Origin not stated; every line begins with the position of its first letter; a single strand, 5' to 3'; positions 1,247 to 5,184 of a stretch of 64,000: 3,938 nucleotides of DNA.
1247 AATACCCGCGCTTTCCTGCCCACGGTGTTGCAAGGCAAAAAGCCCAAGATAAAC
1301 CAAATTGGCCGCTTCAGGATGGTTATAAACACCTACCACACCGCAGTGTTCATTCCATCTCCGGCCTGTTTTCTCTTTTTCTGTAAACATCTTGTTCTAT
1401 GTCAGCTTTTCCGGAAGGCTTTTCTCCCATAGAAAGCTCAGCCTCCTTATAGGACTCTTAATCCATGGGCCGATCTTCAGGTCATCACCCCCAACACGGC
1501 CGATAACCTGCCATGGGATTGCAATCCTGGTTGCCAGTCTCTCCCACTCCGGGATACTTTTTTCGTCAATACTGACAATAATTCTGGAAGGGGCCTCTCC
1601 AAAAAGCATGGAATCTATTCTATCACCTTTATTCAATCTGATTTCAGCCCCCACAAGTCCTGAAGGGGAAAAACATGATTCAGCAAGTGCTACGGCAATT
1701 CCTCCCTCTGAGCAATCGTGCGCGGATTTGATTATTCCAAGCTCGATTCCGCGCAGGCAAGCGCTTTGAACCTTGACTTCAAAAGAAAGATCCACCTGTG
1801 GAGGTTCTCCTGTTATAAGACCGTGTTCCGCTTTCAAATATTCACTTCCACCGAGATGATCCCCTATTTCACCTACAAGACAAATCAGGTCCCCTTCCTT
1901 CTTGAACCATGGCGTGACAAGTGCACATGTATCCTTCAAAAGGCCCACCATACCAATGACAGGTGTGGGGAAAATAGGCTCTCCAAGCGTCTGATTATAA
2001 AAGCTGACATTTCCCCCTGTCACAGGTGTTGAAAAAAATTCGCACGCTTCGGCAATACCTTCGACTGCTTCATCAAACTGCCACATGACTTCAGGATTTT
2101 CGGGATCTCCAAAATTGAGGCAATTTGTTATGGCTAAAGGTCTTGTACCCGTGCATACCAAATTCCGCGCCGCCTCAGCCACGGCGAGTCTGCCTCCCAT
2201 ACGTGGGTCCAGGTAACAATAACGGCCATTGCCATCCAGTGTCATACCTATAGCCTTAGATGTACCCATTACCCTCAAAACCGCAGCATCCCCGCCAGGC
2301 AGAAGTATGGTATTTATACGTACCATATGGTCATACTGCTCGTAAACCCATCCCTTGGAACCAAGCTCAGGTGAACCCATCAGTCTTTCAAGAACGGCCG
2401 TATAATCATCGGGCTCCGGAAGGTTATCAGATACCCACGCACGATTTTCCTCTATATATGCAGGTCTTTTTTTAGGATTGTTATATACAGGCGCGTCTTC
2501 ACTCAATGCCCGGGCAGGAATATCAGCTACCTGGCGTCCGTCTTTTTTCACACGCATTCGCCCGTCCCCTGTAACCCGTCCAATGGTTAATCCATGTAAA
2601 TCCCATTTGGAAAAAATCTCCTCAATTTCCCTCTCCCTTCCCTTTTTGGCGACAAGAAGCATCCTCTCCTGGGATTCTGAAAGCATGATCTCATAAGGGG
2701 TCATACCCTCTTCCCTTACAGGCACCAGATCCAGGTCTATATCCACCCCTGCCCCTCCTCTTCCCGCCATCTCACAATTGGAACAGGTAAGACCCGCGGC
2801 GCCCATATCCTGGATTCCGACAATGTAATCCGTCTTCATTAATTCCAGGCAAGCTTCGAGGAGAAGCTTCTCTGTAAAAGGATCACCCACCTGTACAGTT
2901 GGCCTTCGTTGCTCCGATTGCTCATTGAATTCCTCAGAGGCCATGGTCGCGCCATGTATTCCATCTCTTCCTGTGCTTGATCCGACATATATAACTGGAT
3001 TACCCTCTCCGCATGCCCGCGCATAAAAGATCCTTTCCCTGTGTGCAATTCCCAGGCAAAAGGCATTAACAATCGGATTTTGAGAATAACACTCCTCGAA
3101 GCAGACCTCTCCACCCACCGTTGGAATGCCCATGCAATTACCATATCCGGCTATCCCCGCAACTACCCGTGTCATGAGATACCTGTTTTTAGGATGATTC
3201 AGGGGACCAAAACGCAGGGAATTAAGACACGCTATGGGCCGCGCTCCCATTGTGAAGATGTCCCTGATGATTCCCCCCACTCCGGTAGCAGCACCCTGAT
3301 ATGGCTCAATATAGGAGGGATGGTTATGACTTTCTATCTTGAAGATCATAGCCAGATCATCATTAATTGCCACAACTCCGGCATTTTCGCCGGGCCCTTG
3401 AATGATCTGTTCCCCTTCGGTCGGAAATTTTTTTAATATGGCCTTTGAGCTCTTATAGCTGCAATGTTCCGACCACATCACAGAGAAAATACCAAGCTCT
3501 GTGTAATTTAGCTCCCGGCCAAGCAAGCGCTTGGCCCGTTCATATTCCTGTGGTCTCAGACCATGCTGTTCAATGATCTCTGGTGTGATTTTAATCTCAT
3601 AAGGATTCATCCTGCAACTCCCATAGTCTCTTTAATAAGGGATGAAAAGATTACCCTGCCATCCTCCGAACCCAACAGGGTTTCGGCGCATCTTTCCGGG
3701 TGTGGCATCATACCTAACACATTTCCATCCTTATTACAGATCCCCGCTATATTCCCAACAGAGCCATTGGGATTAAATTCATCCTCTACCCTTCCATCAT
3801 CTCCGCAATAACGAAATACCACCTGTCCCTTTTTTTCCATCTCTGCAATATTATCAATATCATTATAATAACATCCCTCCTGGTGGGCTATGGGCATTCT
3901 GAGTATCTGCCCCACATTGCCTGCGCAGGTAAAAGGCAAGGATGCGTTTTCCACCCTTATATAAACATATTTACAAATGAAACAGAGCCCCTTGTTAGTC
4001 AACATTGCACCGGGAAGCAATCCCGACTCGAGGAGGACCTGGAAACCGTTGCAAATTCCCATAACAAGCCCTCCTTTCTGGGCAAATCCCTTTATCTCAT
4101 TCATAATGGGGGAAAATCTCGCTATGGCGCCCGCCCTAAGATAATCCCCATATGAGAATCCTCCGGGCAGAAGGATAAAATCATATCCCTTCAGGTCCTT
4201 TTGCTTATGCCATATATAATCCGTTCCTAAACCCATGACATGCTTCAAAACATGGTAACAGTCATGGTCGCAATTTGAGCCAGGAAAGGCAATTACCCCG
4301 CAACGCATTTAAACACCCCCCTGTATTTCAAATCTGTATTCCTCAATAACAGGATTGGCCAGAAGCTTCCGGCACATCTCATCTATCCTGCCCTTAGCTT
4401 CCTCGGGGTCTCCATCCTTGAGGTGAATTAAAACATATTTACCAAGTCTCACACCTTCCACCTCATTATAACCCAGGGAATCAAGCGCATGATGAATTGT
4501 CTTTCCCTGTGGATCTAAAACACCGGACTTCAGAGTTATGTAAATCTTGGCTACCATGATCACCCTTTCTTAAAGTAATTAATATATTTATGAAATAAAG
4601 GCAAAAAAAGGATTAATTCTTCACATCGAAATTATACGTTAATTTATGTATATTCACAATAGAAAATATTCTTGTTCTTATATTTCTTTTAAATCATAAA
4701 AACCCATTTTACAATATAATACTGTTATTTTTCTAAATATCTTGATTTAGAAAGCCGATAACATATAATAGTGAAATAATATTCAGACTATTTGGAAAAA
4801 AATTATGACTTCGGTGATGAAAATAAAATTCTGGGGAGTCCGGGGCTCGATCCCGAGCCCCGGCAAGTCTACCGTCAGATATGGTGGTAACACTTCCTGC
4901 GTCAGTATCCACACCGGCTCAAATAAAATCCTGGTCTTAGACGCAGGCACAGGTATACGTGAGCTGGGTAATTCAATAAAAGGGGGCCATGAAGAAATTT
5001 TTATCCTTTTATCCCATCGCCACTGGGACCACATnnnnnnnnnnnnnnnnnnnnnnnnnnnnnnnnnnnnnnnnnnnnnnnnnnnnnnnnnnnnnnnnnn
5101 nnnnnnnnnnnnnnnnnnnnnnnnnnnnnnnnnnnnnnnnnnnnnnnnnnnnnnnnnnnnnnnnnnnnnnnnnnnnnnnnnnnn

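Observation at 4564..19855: A ~15.3-kb accessory block interrupts a conserved purB-purC-purS-purQ-purL-purF gene order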

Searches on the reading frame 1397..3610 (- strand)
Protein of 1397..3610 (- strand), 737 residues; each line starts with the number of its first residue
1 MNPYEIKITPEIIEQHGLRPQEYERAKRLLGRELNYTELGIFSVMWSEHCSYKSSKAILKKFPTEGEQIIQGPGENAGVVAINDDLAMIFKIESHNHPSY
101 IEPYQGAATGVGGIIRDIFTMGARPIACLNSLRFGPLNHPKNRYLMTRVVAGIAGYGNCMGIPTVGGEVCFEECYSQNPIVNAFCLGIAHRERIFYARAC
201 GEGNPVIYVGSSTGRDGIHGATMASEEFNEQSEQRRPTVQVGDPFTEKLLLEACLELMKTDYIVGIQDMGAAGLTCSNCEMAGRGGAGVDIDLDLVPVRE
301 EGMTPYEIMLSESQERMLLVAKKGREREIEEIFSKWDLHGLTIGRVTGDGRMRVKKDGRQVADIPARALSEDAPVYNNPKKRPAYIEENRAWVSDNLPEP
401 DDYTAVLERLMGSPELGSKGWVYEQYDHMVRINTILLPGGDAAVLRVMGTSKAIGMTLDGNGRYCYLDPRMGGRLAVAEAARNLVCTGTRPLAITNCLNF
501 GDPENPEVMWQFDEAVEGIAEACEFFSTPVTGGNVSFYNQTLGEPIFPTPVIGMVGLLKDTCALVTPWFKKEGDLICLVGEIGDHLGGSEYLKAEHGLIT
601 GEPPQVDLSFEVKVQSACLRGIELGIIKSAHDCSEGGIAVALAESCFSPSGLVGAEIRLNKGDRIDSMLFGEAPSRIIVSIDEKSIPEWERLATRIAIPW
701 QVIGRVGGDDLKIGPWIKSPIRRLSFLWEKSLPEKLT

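Call 3: search_protein_families(library=pfam, proteins=[window:1397-3610:-], max_evalue=0.01)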
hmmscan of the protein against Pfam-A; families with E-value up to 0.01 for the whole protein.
window:1397-3610:- (737 aa): 3 families
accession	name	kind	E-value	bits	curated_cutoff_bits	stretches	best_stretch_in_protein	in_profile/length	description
PF00586.29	AIRS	-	3.2e-58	195.4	24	2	74-189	1-112/112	AIR synthase related protein, N-terminal domain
PF02769.27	AIRS_C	-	7.8e-52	176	23.1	2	202-355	2-154/156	AIR synthase related protein, C-terminal domain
PF18072.6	FGAR-AT_linker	-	5.2e-14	52.9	26.6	1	14-53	8-50/50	Formylglycinamide ribonucleotide amidotransferase linker domain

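Call 14: find_homologous_proteins(query=window:1397-3610:-, max_evalue=1e-100)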
Query window:1397-3610:- (737 aa): 8000 proteins with E <= 1e-100 among 8000 candidates; the best 120 are listed.
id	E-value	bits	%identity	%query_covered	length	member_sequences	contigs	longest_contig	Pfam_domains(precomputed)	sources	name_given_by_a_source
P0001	0.0e+0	1716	100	100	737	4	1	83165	PF18072.7,PF00586.30,PF02769.28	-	-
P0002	0.0e+0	1472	84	100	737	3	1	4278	PF18072.7,PF00586.30,PF02769.28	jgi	jgi:phosphoribosylformylglycinamidine synthase II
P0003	0.0e+0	1471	85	99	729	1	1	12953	PF18072.7,PF00586.30,PF02769.28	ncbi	ncbi:MAG: phosphoribosylformylglycinamidine synthase subunit PurL, partial [bacterium]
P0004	0.0e+0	1443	82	100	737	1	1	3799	PF18072.7,PF00586.30,PF02769.28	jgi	jgi:phosphoribosylformylglycinamidine synthase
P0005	0.0e+0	1437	82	100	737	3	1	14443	PF18072.7,PF00586.30,PF02769.28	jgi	-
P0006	0.0e+0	1362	76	100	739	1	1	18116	PF18072.7,PF00586.30,PF02769.28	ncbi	-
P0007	0.0e+0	1173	82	80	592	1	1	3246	PF00586.30,PF02769.28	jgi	-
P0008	0.0e+0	1098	64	100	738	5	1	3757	PF18072.7,PF00586.30,PF02769.28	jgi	-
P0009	0.0e+0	1096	64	100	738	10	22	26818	PF18072.7,PF00586.30,PF02769.28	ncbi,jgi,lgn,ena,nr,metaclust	ncbi:MAG: phosphoribosylformylglycinamidine synthase subunit PurL [Deltaproteobacteria bacterium CG_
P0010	0.0e+0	1087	64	99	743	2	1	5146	PF18072.7,PF00586.30,PF02769.28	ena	-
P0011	0.0e+0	1075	63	99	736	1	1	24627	PF18072.7,PF00586.30,PF02769.28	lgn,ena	-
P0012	0.0e+0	1074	62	100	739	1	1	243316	PF18072.7,PF00586.30,PF02769.28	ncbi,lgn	ncbi:MAG: phosphoribosylformylglycinamidine synthase subunit PurL [Pseudomonadota bacterium]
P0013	0.0e+0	1073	64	99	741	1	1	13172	PF18072.7,PF00586.30,PF02769.28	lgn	-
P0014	0.0e+0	1073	64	99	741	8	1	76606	PF18072.7,PF00586.30,PF02769.28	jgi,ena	-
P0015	0.0e+0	1064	64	99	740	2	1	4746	PF18072.7,PF00586.30,PF02769.28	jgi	jgi:phosphoribosylformylglycinamidine synthase II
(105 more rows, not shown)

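Call 16: find_encoding_contigs(protein=P0003, flank=10000, max_places=3)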
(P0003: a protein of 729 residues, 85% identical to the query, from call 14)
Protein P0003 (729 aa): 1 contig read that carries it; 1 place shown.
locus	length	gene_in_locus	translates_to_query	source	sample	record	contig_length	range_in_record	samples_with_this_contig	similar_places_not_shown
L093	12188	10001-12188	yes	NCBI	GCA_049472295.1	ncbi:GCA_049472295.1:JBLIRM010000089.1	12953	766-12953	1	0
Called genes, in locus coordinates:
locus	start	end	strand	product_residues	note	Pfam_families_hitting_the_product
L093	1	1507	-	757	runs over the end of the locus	PF00149:Metallophos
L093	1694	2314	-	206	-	PF01300:Sua5_yciO_yrdC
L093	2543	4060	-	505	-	PF00072:Response_reg, PF00211:Guanylate_cyc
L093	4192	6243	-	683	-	PF19543:GH123_N (faint), PF13320:GH123_cat, PF08827:DUF1805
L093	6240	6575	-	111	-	-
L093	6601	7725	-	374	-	PF10263:SprT-like, PF10979:DUF2786, PF23771:DUF7168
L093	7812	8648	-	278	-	PF00753:Lactamase_B (faint), PF23023:Anti-Pycsar_Apyc1 (weak), PF12706:Lactamase_B_2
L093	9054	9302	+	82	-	PF02700:PurS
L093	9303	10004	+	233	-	PF13507:GATase_5, PF01965:DJ-1_PfpI (weak), PF07685:GATase_3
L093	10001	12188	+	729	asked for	PF18072:FGAR-AT_linker, PF00586:AIRS, PF02769:AIRS_C, PF00586:AIRS, PF02769:AIRS_C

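Call 17: find_encoding_contigs(protein=P0005, flank=10000, max_places=3)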
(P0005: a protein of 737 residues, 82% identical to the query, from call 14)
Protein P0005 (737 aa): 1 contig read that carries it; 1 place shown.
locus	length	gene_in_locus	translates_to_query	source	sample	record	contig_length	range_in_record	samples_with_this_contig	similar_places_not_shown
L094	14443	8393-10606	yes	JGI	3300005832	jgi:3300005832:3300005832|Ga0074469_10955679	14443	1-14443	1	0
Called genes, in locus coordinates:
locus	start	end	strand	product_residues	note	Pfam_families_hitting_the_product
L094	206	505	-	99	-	PF08827:DUF1805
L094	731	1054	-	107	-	-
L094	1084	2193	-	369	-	PF10263:SprT-like, PF10979:DUF2786, PF23771:DUF7168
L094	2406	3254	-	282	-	PF12706:Lactamase_B_2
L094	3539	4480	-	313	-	PF01545:Cation_efflux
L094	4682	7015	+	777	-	-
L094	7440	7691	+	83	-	PF02700:PurS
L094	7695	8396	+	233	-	PF13507:GATase_5, PF07685:GATase_3, PF01965:DJ-1_PfpI (weak)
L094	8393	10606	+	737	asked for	PF18072:FGAR-AT_linker, PF00586:AIRS, PF02769:AIRS_C, PF00586:AIRS, PF02769:AIRS_C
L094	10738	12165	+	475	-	PF13522:GATase_6, PF13537:GATase_7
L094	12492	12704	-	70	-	-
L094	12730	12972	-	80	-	-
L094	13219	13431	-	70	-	-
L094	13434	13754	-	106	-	PF14076:DUF4258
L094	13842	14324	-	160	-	-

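Call 18: find_encoding_contigs(protein=P0006, flank=10000, max_places=3)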
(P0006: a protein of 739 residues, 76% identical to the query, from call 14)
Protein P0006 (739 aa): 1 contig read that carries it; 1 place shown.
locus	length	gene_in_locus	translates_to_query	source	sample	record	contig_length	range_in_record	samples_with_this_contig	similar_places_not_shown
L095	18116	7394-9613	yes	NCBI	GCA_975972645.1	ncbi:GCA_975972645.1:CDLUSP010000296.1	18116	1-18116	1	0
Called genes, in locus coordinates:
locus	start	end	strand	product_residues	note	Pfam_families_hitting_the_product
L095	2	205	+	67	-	?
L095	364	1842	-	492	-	PF13646:HEAT_2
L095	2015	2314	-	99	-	PF08827:DUF1805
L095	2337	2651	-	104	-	-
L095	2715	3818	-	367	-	PF10263:SprT-like, PF10979:DUF2786, PF23771:DUF7168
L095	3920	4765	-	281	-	PF23023:Anti-Pycsar_Apyc1 (weak), PF12706:Lactamase_B_2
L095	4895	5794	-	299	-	PF01545:Cation_efflux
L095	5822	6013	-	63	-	-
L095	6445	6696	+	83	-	PF02700:PurS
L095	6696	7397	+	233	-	PF13507:GATase_5, PF01965:DJ-1_PfpI, PF07685:GATase_3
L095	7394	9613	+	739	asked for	PF18072:FGAR-AT_linker, PF00586:AIRS, PF02769:AIRS_C, PF00586:AIRS, PF02769:AIRS_C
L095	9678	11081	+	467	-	PF13522:GATase_6, PF13537:GATase_7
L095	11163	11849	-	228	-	PF20582:UPF0758_N, PF04002:RadC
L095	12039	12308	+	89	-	-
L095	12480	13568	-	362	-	PF01098:FTSW_RODA_SPOVE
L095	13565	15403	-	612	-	PF03717:PBP_dimer, PF00905:Transpeptidase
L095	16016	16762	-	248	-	PF04085:MreC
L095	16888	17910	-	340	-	PF06723:MreB_Mbl, PF00022:Actin (weak), PF25216:Volactin (faint), PF00012:HSP70, PF11104:PilM_2 (faint), PF14450:FtsA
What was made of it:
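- L095 has MBL-SprT-hyp-DUF1805 followed by a HEAT-repeat gene, with no cyclase or giant (call 18). L094 and L095 have extra genes between purS and MBL (calls 17, 18).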

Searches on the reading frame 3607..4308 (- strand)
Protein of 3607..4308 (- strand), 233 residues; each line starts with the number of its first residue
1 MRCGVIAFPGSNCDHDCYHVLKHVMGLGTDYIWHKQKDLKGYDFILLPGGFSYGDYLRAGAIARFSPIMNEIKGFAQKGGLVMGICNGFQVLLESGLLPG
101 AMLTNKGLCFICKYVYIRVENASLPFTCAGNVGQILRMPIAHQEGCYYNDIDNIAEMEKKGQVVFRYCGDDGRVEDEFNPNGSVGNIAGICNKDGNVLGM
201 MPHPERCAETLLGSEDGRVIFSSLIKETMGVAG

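Call 3: search_protein_families(library=pfam, proteins=[window:3607-4308:-], max_evalue=0.01)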
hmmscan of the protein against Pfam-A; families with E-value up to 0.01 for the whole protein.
window:3607-4308:- (233 aa): 3 families
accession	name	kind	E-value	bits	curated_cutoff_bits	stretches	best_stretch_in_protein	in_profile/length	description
PF13507.12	GATase_5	-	1.5e-43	149.2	27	1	3-211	4-233/260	CobB/CobQ-like glutamine amidotransferase domain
PF07685.20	GATase_3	-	2.6e-08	34.1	27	1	30-94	28-90/196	CobB/CobQ-like glutamine amidotransferase domain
PF01965.30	DJ-1_PfpI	-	3e-08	34.1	26.6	1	40-104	60-119/165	DJ-1/PfpI family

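Call 12: find_related_loci(query=window:3607-4308:-, collection=metagenome_contigs, flank=10000)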
Query window:3607-4308:- (233 aa) in metagenome_contigs; peptide patterns used: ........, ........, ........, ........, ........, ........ (x = any residue, [..] = any of these).
600 stretches matched a pattern (row limit reached: there are more); 591 encode a relative of the query (tblastn E <= 1e-3); the best 80 are kept; 80 distinct loci.
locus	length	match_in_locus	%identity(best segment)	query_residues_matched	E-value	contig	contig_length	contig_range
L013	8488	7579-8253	62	1-225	6e-103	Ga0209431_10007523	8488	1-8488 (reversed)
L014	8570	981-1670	62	1-230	1e-98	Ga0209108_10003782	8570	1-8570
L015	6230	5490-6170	62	1-227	4e-98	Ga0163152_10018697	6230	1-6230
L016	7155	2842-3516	63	1-225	4e-98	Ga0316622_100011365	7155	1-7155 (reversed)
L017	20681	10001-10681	62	1-227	8e-98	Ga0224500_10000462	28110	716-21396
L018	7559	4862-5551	61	1-230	7e-98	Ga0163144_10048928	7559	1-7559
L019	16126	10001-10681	62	1-227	8e-98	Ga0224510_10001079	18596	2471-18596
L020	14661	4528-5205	62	1-226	5e-98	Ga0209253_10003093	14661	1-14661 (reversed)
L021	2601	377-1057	62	1-227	6e-101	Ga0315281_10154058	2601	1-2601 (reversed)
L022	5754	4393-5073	62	4-230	1e-97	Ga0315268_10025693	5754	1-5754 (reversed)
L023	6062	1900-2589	61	1-230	2e-97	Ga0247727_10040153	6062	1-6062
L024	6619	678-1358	62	1-227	2e-97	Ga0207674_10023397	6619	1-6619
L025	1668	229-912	62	1-228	3e-103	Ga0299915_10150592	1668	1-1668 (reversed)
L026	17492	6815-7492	62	1-226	3e-97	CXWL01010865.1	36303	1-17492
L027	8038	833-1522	61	1-230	4e-97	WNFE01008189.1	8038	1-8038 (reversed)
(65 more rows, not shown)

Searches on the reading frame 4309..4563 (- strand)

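Call 3: search_protein_families(library=pfam, proteins=[window:4309-4563:-], max_evalue=0.01)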
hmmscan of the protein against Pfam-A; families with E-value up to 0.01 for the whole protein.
window:4309-4563:- (84 aa): 1 family
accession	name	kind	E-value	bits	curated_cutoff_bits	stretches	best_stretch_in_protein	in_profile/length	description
PF02700.19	PurS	-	2.2e-32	111.5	22.2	1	5-80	2-77/77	Phosphoribosylformylglycinamidine (FGAM) synthase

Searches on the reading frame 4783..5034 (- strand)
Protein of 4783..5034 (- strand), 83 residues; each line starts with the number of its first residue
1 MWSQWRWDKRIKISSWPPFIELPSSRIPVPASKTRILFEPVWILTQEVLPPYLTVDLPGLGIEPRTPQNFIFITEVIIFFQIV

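Call 4: search_protein_families(library=pfam, proteins=[window:4783-5034:-], max_evalue=0.01)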
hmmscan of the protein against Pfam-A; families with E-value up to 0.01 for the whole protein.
window:4783-5034:- (83 aa): 0 families
